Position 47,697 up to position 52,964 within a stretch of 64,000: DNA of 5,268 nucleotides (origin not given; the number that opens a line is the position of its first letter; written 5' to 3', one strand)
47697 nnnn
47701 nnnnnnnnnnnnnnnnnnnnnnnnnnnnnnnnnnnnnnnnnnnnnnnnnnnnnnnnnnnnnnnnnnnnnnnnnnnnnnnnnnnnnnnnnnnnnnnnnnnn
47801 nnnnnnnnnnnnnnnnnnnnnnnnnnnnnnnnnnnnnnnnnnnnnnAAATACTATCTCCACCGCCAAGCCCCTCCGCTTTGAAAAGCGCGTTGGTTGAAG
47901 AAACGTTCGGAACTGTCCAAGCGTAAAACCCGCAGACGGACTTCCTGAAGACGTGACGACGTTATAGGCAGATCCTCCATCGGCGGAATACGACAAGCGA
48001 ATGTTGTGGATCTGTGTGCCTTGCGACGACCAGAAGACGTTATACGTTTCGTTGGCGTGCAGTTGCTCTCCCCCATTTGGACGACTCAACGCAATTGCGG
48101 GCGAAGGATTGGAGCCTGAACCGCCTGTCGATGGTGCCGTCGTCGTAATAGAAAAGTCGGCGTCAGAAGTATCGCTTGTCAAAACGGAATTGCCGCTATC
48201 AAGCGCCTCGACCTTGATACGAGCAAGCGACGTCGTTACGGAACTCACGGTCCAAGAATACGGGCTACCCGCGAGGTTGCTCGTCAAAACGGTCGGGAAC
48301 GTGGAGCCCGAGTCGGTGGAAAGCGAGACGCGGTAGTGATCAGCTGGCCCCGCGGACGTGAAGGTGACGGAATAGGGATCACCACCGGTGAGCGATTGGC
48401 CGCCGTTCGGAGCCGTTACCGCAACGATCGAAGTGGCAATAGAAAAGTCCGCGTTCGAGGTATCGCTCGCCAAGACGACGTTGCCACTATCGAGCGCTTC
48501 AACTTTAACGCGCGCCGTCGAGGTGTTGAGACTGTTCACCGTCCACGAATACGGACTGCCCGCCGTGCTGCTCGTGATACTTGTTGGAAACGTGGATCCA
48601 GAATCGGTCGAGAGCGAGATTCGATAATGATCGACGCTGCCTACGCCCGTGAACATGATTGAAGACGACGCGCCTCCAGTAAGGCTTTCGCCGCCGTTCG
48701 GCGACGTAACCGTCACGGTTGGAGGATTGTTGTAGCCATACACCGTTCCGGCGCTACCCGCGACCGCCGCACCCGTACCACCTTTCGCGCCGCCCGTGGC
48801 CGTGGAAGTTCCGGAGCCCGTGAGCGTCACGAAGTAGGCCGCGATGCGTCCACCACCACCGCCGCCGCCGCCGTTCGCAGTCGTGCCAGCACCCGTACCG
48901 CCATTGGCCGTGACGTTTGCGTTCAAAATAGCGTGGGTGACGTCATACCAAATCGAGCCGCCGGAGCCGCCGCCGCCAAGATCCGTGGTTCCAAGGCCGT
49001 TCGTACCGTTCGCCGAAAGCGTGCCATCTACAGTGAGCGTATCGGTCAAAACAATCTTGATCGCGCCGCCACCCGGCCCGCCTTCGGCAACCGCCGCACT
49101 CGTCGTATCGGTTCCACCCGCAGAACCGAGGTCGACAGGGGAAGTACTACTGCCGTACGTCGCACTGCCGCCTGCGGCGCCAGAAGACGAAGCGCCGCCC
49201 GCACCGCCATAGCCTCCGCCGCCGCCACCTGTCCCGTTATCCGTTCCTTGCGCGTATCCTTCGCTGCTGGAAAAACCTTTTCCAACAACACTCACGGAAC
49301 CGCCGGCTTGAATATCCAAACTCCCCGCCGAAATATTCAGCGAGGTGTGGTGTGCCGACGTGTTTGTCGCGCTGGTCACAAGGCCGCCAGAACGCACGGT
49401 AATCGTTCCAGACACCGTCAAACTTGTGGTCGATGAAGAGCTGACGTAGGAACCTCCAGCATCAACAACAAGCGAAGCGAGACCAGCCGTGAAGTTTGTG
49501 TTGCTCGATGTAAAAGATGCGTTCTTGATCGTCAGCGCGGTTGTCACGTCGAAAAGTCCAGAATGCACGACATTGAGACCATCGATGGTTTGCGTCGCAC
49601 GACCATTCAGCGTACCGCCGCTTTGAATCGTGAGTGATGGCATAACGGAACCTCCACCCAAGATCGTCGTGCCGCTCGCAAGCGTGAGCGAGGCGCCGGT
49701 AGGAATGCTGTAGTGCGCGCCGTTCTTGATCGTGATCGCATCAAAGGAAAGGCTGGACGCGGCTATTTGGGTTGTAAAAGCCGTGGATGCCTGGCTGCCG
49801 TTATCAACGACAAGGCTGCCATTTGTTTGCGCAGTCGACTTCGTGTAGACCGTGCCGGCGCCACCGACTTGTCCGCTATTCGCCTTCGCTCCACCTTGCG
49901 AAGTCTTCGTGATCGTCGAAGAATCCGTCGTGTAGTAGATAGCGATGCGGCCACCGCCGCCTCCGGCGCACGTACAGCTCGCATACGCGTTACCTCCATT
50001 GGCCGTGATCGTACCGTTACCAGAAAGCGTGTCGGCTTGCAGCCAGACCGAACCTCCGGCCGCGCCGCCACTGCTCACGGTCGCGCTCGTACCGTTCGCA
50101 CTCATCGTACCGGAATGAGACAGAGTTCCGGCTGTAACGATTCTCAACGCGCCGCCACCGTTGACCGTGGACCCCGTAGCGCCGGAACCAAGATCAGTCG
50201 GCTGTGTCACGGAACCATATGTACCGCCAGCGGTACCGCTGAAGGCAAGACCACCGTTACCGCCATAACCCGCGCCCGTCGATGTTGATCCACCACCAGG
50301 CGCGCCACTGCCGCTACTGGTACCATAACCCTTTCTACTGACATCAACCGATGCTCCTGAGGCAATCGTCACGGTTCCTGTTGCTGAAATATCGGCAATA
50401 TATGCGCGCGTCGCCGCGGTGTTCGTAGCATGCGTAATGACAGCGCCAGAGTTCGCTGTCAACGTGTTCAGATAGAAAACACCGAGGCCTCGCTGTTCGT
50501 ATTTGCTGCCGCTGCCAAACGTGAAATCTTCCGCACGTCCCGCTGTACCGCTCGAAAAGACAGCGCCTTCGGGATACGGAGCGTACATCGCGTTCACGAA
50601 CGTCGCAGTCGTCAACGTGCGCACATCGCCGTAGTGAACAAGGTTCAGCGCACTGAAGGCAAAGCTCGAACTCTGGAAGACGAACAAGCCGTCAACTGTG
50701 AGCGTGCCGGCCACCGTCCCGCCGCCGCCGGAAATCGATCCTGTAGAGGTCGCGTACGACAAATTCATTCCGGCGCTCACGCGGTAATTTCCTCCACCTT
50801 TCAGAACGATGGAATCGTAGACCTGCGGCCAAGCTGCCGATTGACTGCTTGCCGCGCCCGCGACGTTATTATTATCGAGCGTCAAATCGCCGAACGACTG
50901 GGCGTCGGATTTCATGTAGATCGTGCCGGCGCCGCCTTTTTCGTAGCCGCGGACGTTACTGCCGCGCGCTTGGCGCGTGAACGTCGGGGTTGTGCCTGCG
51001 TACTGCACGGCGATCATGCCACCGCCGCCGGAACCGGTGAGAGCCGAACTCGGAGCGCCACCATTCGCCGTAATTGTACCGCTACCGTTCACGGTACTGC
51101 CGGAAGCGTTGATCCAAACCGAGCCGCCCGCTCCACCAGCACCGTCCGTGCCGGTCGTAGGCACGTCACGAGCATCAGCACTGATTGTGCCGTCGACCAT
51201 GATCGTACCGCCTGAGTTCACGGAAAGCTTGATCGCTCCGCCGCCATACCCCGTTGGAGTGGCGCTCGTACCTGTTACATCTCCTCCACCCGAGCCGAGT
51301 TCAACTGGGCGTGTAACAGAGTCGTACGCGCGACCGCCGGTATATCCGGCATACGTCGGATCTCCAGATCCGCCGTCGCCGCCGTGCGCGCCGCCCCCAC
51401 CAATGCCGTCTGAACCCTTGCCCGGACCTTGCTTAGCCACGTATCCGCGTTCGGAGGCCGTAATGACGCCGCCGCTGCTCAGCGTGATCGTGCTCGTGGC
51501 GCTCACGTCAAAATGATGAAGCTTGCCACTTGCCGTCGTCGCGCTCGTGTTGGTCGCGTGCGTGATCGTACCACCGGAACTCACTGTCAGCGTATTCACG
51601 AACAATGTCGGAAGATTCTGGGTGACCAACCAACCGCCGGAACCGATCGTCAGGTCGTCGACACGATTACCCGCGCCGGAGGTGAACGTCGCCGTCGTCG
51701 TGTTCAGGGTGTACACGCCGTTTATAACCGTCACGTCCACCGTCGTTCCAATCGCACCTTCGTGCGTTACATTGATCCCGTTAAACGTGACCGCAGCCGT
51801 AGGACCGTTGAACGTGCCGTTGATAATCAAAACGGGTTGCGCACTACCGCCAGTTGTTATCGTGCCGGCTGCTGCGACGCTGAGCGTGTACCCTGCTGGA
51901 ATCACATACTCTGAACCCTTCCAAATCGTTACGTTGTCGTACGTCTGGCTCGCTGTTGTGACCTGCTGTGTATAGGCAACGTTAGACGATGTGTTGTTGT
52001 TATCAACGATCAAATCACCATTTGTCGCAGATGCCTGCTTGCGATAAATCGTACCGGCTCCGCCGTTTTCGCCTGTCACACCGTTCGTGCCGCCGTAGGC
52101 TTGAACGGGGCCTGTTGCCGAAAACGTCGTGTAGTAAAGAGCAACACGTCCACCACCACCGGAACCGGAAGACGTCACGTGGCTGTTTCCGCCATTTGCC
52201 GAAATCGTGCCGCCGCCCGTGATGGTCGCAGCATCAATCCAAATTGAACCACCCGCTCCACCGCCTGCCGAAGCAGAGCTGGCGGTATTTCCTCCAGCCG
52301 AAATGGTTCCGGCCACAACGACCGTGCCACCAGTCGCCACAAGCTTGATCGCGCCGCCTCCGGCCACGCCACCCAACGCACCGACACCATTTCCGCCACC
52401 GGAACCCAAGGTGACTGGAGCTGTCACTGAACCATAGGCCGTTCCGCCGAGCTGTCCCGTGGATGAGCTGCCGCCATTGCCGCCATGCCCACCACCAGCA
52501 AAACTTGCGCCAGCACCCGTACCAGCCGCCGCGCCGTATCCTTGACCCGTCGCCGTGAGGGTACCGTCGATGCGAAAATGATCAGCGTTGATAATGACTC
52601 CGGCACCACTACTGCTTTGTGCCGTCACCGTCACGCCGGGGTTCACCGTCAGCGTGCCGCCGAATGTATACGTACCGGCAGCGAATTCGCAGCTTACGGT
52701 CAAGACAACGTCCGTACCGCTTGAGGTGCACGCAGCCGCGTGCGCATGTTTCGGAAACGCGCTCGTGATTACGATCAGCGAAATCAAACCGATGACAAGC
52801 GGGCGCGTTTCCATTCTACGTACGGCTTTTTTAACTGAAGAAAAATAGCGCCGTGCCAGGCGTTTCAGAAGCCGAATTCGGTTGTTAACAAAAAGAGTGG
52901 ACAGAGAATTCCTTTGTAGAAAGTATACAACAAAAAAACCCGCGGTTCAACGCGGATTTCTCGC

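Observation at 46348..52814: Giant surface protein gene split by a 1-nt indel in an A4/T4 homopolymer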

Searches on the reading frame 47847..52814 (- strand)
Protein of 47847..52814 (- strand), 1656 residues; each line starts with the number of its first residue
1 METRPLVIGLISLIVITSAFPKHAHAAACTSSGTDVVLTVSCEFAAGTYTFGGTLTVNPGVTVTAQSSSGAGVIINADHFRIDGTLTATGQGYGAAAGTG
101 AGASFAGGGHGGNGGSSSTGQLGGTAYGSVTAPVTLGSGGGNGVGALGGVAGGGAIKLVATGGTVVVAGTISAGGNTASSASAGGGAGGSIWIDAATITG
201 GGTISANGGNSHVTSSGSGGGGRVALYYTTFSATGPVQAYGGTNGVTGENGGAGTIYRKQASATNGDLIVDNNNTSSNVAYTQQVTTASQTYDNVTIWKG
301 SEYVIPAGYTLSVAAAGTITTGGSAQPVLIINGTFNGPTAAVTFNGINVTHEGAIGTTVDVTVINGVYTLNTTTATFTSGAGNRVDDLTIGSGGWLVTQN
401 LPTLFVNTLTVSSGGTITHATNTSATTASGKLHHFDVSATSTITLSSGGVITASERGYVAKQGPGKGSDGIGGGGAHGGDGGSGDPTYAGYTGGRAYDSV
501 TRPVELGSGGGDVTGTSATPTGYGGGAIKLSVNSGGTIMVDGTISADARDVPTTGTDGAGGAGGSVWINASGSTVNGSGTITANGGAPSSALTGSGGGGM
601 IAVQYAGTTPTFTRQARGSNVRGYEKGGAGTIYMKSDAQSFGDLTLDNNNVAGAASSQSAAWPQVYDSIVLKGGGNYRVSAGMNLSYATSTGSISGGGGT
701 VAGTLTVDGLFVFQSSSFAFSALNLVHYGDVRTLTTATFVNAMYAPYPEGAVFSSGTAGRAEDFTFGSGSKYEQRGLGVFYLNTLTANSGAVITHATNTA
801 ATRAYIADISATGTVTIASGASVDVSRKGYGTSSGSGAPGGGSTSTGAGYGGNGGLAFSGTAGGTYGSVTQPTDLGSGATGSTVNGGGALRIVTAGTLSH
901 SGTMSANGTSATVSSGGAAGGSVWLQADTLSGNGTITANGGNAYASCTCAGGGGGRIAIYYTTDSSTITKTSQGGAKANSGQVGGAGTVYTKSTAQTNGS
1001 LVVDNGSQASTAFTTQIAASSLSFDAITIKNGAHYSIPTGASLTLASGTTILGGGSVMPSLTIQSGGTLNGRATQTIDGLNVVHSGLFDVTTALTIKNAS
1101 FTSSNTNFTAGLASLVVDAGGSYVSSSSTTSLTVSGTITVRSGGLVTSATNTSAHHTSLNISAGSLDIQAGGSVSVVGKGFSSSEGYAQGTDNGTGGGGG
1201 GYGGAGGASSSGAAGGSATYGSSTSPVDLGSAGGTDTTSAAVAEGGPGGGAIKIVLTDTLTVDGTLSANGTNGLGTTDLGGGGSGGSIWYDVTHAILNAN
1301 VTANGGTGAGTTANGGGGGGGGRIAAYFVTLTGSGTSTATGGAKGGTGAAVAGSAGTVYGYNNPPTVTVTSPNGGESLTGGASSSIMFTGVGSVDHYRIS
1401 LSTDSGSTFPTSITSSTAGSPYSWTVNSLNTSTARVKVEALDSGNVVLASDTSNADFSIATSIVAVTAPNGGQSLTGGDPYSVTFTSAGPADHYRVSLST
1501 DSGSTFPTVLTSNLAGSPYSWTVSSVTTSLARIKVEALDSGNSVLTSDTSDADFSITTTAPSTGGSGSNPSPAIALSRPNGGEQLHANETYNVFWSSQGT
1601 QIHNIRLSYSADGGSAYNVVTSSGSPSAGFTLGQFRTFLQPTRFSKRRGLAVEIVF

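Call 13: search_protein_families(library=pfam, proteins=[window:47847-52814:-], max_evalue=0.01)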
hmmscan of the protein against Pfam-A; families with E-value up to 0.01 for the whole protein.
window:47847-52814:- (1656 aa): 0 families

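Call 14: find_encoding_contigs(protein=window:47847-52814:-, flank=3000, max_places=10)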
Protein window:47847-52814:- (1656 aa): no gene with exactly this product is on record in the collection.

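Call 47: search_solved_structures(query=window:47847-52814:-, max_evalue=0.01)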
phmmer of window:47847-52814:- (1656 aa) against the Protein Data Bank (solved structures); distinct sequences matched with E-value up to 0.01: 0.

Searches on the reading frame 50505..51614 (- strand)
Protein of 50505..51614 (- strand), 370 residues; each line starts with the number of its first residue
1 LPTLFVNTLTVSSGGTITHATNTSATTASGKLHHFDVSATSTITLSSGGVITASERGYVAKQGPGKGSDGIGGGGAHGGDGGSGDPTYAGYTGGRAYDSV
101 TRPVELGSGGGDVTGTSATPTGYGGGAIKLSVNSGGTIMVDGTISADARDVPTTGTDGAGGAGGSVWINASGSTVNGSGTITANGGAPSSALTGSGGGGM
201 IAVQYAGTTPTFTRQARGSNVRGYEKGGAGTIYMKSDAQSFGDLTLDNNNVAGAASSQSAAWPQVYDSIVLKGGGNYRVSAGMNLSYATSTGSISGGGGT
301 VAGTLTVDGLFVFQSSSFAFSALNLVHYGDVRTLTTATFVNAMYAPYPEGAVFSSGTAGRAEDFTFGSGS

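Call 74: predict_structure(alignment_id=A1)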
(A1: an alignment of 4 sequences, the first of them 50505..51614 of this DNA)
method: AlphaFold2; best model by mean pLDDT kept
length: 370 residues; sequences in the alignment: 4
mean_pLDDT: 63.8   pTM: 0.72
mean pLDDT of the five models: 63.8, 62.0, 61.9, 61.3, 60.1
residues with pLDDT >= 90: 31; 70-90: 138; 50-70: 90; < 50: 111
segments of 3 or more residues with pLDDT < 50: 22-31, 57-121, 152-158, 253-255, 347-351, 355-363, 365-370
pLDDT, mean of each block of 10 residues (from residue 1): 80 85 41 73 92 62 29 26 31 35 38 37 69 89 81 47 79 88 70 61 86 78 57 84 78 56 73 76 70 67 75 68 74 64 56 43 43
secondary structure, 60 per line:
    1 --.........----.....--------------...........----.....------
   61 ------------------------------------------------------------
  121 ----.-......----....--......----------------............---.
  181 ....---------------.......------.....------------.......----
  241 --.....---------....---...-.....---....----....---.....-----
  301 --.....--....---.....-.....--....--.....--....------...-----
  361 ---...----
elements in order: E3-11 E16-20 E35-45 E50-54 E127-132 E137-140 E143-148 E165-176 E180-184 E200-206 E213-217 E230-236 E243-247 E257-260 E264-266 E268-272 E276-279 E284-287 E291-295 E303-307 E310-313 E317-321 E323-327 E330-333 E336-340 E343-346 E353-355 E364-366

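Call 78: fold_search(model_id=the predicted structure, library=pdb)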
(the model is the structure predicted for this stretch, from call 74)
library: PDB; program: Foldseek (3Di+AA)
matches with E <= 10: 73; with E <= 0.001: 0
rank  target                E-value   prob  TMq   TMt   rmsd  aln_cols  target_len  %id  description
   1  7ko9                  8.7e-02  0.20  0.20  0.15  14.4       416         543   11  Crystal structure of antigen 43 from uropathogenic Escherichia coli UTI89 (released 2022-03-09)
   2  4kh3                  1.2e-01  0.12  0.18  0.14  20.7       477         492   12  Structure of a bacterial self-associating protein (released 2014-01-15)
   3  7koh_C                1.4e-01  0.05  0.11  0.09  20.3       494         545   12  Crystal structure of antigen 43 from Escherichia coli EDL933 (released 2022-03-09)
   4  7koh_B                2.8e-01  0.04  0.13  0.10  18.2       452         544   14  Crystal structure of antigen 43 from Escherichia coli EDL933 (released 2022-03-09)
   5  1tsp                  7.5e-01  0.05  0.21  0.17  14.5       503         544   11  CRYSTAL STRUCTURE OF P22 TAILSPIKE PROTEIN: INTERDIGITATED SUBUNITS IN A THERMOSTABLE TRIMER (released 1995-09-15)
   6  4oj5_B                8.2e-01  0.02  0.11  0.08  20.6       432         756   12  Crystal Structure of a Putative Tailspike Protein (TSP1, orf210) from Escherichia coli O157:H7 Bacteriohage CBA120 (released 2014-03-26)
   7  1wxr                  1.1e+00  0.08  0.26  0.12  16.9       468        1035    8  Crystal structure of Heme Binding protein, an autotransporter hemoglobine protease from pathogenic Escherichia coli (released 2005-03-01)
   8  3riq                  1.1e+00  0.05  0.22  0.17  17.5       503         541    9  Siphovirus 9NA tailspike receptor binding domain (released 2012-02-29)
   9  9rkv_M                1.3e+00  0.04  0.16  0.13  13.9       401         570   10  Agrobacterium phage 7-7-1 tail fibers (released 2025-12-10)
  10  7o9q_A                1.6e+00  0.05  0.14  0.16  15.7       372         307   13  Crystal structure of the Awp1 (adhesin-like wall protein 1) A-domain from Candida glabrata (released 2021-12-15)
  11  1vbl                  1.6e+00  0.02  0.11  0.10  15.0       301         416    9  Structure of the thermostable pectate lyase PL 47 (released 2005-04-19)
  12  3zpp                  1.7e+00  0.03  0.18  0.16  16.0       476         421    8  Structure of the Streptococcus pneumoniae surface protein and adhesin PfbA (released 2013-05-29)
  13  6n2b_B                1.8e+00  0.11  0.21  0.22  12.9       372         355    9  The Crystal Structure of Caldicellulosiruptor kristjanssonii Tapirin C-terminal domain (released 2018-12-19)
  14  5uyt_B                1.8e+00  0.02  0.14  0.13  21.6       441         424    9  Crystal structure of ice binding protein from an Antarctic bacterium Flavobacteriaceae (released 2017-10-25)
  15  4ojl_C                1.9e+00  0.01  0.11  0.07  20.1       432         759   12  Crystal Structure of Putative Tailspike Protein (TSP1, orf210) from Escherichia coli O157:H7 Bacteriohage CBA120 in Co (released 2014-03-26)
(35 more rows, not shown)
